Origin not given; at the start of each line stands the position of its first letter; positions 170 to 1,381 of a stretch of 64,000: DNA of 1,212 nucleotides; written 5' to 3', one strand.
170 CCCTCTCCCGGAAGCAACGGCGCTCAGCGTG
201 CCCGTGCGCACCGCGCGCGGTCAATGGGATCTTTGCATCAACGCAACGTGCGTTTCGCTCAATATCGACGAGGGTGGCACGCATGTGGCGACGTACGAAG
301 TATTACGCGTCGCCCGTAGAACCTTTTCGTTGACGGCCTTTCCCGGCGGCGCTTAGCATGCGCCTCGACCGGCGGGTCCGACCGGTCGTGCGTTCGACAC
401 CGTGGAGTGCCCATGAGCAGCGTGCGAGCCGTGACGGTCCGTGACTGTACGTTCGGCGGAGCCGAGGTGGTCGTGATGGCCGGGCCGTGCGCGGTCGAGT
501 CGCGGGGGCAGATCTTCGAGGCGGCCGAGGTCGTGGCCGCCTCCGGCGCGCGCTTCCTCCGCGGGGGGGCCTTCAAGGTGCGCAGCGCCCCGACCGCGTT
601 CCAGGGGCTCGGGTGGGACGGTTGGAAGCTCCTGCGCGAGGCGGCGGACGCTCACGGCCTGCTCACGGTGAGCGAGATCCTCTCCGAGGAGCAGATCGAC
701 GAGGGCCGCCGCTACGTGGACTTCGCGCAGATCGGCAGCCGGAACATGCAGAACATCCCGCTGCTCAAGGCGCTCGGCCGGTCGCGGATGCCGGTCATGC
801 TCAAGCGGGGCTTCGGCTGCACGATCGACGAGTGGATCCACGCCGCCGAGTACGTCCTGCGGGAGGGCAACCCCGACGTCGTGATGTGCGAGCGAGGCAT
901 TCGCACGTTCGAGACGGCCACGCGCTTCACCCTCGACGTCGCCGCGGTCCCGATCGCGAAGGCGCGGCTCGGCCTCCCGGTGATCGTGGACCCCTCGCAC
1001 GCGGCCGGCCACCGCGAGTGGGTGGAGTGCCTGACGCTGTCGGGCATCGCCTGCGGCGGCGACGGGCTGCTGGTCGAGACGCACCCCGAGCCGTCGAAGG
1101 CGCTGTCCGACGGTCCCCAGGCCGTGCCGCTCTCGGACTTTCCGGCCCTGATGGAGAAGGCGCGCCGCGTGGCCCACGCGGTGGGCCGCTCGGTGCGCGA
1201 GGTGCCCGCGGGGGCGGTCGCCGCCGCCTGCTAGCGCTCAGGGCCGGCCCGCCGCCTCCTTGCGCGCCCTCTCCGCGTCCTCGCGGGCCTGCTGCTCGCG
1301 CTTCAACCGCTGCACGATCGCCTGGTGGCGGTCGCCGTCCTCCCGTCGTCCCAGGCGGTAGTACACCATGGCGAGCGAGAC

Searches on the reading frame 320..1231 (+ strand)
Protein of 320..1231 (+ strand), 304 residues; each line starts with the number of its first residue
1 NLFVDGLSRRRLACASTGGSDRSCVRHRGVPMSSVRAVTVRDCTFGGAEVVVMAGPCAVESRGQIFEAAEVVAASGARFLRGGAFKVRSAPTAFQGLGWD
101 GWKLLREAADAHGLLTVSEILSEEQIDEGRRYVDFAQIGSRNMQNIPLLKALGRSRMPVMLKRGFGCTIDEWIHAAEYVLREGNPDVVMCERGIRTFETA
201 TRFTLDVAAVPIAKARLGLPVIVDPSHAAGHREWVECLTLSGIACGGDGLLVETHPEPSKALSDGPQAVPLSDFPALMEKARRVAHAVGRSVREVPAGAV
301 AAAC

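Call 54: search_protein_families(library=pfam, proteins=[window:320-1231:+], max_evalue=0.00001)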
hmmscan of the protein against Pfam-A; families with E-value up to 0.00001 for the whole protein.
window:320-1231:+ (304 aa): 2 families
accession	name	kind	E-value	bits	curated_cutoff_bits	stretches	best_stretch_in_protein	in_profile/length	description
PF00793.26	DAHP_synth_1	-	2.9e-64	217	25.5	1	47-277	15-257/270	DAHP synthetase I family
PF03102.20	NeuB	-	2.9e-06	27.4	22.1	1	97-190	53-146/241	NeuB family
